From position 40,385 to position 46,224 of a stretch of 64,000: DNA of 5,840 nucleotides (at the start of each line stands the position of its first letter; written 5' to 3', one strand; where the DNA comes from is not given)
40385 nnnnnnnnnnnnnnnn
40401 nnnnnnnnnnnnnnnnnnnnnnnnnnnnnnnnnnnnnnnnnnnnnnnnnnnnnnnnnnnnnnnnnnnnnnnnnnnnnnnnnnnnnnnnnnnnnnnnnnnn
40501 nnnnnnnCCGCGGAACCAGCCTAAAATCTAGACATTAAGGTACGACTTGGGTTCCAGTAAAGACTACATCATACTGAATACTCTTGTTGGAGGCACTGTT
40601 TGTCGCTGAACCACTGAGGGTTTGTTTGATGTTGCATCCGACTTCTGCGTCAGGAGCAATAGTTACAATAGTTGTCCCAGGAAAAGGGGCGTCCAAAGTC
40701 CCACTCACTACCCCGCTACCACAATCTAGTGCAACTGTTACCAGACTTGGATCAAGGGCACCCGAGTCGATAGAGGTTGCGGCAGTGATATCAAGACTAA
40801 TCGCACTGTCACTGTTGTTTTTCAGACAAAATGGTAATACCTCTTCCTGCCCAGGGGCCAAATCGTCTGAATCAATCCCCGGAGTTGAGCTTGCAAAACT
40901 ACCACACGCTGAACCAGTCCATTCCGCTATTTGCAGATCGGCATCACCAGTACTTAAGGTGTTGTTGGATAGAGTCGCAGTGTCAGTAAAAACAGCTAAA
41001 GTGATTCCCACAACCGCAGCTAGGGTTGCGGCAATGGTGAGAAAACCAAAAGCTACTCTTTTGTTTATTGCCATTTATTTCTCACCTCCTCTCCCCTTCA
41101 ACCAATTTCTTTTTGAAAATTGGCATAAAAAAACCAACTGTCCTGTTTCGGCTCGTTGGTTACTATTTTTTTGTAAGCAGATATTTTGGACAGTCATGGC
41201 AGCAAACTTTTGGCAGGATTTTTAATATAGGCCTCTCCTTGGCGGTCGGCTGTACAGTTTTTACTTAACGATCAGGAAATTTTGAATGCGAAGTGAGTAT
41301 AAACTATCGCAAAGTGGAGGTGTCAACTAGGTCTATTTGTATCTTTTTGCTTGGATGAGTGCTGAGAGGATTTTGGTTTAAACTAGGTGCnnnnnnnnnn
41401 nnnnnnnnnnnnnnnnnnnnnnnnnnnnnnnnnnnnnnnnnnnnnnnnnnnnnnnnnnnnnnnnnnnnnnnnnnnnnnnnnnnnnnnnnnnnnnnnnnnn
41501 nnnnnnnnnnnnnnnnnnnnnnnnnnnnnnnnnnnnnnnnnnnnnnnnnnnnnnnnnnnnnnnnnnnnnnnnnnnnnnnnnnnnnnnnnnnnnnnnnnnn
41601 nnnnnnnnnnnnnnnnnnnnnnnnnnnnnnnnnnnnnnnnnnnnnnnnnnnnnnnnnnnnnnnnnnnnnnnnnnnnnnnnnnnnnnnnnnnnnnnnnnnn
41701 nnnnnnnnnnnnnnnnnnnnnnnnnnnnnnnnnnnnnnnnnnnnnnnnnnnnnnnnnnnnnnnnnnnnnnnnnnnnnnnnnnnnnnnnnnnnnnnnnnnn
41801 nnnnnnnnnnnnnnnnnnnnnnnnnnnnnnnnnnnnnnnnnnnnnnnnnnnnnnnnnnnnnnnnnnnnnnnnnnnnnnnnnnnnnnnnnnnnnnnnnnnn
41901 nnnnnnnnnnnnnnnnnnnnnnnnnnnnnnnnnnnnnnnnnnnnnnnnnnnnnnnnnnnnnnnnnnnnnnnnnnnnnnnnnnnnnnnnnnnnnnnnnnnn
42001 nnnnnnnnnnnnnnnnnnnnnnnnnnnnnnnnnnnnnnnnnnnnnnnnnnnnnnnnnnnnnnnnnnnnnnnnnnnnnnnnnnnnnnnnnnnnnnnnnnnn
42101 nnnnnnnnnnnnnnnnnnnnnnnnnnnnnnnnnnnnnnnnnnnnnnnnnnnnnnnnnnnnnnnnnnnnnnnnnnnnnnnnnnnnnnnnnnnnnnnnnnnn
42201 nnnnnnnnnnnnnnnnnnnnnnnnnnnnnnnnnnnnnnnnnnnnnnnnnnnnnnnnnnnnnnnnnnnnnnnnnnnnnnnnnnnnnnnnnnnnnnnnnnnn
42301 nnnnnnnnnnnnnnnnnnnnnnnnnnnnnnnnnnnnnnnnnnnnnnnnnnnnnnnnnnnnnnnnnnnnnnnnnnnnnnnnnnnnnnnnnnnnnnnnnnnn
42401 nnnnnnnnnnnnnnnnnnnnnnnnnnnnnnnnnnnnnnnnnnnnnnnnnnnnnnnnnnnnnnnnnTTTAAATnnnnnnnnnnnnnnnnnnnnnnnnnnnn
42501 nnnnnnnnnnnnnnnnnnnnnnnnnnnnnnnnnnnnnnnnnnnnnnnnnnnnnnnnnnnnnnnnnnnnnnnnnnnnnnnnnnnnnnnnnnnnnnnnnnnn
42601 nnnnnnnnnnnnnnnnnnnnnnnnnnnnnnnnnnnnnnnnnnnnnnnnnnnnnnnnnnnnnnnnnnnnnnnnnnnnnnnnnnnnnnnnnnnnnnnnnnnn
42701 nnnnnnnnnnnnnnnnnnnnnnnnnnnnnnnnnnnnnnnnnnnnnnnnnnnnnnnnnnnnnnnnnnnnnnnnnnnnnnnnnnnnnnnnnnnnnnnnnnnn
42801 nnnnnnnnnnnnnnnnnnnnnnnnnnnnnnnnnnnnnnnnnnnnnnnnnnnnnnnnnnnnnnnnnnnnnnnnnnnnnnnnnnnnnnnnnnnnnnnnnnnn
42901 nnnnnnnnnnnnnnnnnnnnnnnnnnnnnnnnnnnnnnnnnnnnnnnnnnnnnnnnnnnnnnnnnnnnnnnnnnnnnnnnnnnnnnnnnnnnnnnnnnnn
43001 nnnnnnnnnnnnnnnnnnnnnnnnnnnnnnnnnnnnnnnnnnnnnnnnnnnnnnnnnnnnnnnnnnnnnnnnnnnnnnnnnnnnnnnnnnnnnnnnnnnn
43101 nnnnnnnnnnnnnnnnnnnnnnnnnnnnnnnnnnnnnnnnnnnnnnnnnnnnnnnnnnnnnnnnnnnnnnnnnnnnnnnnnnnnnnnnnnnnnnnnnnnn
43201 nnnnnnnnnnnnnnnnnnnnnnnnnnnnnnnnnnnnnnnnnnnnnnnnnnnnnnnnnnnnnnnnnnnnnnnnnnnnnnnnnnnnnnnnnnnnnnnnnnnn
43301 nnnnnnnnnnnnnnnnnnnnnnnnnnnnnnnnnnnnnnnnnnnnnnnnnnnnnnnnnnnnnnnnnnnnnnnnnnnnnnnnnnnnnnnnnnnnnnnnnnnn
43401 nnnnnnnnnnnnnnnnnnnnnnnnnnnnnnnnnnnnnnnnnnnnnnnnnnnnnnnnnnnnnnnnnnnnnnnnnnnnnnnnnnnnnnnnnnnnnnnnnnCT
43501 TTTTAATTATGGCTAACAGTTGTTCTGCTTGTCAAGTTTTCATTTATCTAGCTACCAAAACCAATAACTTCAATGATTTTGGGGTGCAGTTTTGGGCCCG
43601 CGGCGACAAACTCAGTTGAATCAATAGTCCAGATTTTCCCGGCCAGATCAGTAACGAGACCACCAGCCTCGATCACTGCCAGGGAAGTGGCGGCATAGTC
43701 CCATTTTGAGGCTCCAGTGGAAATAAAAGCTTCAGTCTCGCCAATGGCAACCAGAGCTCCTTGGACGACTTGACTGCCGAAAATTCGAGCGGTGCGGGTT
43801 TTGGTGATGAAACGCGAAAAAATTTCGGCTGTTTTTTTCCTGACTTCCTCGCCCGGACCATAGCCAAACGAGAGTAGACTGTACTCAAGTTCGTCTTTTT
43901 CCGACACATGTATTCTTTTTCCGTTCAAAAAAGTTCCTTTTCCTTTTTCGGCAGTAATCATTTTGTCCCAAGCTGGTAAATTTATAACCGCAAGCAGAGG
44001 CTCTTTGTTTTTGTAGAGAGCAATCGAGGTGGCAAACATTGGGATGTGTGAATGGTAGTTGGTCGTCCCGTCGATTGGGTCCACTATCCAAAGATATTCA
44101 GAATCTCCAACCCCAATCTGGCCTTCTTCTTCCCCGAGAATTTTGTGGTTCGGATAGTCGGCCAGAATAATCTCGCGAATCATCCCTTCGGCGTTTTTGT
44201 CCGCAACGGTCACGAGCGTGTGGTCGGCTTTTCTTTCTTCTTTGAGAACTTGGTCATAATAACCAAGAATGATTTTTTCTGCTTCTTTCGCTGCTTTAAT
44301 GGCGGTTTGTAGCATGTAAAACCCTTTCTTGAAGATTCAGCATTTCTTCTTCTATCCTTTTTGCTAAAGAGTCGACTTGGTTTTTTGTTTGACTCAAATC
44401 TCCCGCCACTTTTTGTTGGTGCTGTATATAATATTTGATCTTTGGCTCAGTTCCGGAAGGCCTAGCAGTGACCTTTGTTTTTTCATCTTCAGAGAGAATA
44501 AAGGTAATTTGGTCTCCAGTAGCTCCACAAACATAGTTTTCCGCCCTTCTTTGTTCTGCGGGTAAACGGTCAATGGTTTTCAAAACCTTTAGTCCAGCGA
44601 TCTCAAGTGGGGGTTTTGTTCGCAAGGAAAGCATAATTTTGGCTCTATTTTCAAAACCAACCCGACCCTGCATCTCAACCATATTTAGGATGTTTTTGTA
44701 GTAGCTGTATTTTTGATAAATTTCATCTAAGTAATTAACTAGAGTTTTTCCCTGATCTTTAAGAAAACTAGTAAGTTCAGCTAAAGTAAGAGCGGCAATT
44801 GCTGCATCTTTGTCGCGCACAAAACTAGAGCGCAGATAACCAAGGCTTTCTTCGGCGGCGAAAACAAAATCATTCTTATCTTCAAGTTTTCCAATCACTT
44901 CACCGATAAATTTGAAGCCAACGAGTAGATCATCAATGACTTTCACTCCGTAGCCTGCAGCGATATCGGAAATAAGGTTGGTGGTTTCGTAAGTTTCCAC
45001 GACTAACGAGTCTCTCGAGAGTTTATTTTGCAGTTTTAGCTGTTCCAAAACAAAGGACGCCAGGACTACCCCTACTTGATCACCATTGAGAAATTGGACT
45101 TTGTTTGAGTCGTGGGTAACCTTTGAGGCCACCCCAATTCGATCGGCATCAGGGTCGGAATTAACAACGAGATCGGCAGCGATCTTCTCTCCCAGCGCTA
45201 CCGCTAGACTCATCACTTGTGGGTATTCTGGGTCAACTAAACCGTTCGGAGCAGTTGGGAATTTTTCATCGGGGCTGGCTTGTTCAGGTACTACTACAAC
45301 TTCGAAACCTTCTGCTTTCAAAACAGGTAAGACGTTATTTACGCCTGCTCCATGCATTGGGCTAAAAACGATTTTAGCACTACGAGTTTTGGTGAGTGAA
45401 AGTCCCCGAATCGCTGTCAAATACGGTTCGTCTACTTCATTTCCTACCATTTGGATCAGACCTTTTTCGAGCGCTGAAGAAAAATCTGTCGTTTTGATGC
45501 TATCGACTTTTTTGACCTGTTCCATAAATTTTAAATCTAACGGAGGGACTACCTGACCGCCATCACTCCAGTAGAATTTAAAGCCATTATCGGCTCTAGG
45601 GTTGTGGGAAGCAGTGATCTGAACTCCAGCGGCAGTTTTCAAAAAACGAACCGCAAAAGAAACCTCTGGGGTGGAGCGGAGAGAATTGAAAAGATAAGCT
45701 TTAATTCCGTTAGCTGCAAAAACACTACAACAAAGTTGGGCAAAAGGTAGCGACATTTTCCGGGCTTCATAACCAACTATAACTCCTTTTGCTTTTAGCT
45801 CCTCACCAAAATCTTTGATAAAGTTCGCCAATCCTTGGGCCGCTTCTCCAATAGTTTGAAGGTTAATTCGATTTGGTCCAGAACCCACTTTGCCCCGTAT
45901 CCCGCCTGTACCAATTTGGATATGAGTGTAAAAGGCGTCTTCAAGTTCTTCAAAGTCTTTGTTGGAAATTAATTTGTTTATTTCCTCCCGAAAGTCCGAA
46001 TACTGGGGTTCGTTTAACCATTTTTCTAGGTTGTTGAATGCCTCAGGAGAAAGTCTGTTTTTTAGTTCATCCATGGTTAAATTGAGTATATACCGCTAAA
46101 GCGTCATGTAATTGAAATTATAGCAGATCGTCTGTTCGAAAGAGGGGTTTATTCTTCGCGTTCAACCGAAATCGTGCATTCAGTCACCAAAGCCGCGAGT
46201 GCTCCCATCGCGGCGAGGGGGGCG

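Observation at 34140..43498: Minus-strand surface/matrix island analogous to eps plus tapA-sipW-tasA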

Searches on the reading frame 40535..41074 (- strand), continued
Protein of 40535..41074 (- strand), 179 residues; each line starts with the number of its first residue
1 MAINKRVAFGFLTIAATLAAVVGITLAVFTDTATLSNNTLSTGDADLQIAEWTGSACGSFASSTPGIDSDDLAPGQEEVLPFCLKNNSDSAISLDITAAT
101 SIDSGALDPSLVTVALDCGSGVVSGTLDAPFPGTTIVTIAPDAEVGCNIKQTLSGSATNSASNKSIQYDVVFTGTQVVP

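Call 86: list_cluster_members(proteins=[P0121, P0001, P0123, P0127])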
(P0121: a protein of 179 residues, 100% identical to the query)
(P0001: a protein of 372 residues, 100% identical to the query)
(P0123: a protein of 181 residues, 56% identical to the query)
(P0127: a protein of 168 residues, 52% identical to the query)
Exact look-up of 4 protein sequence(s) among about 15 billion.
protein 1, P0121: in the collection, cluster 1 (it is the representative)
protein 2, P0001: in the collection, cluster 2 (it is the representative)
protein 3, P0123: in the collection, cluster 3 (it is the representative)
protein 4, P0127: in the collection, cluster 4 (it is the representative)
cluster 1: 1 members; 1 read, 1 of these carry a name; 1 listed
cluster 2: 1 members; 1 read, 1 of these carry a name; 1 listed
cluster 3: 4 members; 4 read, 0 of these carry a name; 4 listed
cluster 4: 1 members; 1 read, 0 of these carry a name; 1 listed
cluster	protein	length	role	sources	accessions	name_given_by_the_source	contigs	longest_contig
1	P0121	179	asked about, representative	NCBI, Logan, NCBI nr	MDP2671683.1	MAG: hypothetical protein Q8P13_04485 [bacterium] | hypothetical protein [bacterium]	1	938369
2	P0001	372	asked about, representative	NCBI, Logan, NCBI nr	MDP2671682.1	MAG: signal peptidase I [bacterium] | signal peptidase I [bacterium]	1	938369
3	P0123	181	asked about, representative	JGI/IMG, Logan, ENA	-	-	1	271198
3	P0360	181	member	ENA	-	-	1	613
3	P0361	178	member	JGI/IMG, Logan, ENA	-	-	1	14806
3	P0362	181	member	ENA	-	-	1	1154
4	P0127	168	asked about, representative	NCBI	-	-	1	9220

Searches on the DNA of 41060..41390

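Call 67: search_rna_families(source=window, start=41060, end=41390, threshold=evalue, max_evalue=10)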
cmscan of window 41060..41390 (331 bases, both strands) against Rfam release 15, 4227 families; matches with E-value up to 10: 3.
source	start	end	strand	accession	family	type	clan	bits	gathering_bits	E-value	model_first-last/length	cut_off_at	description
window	41123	41198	-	RF02074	STnc240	Gene; sRNA;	-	17.7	55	4.4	1-77/77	no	Enterobacterial sRNA STnc240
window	41127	41205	-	RF02057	STnc40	Gene; sRNA;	-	14.6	45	8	1-70/70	no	Salmonella enterica sRNA STnc40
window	41086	41218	-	RF03005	lysM-TM7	Cis-reg;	-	14.4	61.5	3.8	1-138/138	no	lysM-TM7 RNA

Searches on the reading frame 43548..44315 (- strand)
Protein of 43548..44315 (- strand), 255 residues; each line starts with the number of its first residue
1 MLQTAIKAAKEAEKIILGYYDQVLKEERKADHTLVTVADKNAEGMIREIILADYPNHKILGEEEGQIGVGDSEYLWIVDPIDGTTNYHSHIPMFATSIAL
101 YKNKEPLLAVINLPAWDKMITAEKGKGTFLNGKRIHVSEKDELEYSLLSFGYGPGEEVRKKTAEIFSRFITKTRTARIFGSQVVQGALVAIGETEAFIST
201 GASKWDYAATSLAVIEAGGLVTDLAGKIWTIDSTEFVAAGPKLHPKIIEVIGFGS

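Call 53: search_protein_families(library=pfam, proteins=[window:43548-44315:-], max_evalue=0.001)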
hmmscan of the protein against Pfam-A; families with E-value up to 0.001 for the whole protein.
window:43548-44315:- (255 aa): 1 family
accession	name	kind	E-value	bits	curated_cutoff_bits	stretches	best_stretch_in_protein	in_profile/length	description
PF00459.30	Inositol_P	-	5.2e-59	200.4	27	1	2-250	6-265/271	Inositol monophosphatase family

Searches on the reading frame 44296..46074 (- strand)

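Call 53: search_protein_families(library=pfam, proteins=[window:44296-46074:-], max_evalue=0.001)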
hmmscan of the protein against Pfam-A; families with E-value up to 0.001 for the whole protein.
window:44296-46074:- (592 aa): 3 families
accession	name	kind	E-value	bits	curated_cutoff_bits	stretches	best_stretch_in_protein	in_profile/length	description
PF02878.22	PGM_PMM_I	-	3.4e-33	114.7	22.5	1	53-192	3-136/138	Phosphoglucomutase/phosphomannomutase, alpha/beta/alpha domain I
PF02879.22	PGM_PMM_II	-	6.5e-18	65.6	29.3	1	222-317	7-100/103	Phosphoglucomutase/phosphomannomutase, alpha/beta/alpha domain II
PF02880.22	PGM_PMM_III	-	5.3e-17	62.4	20.7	1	330-456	1-115/115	Phosphoglucomutase/phosphomannomutase, alpha/beta/alpha domain III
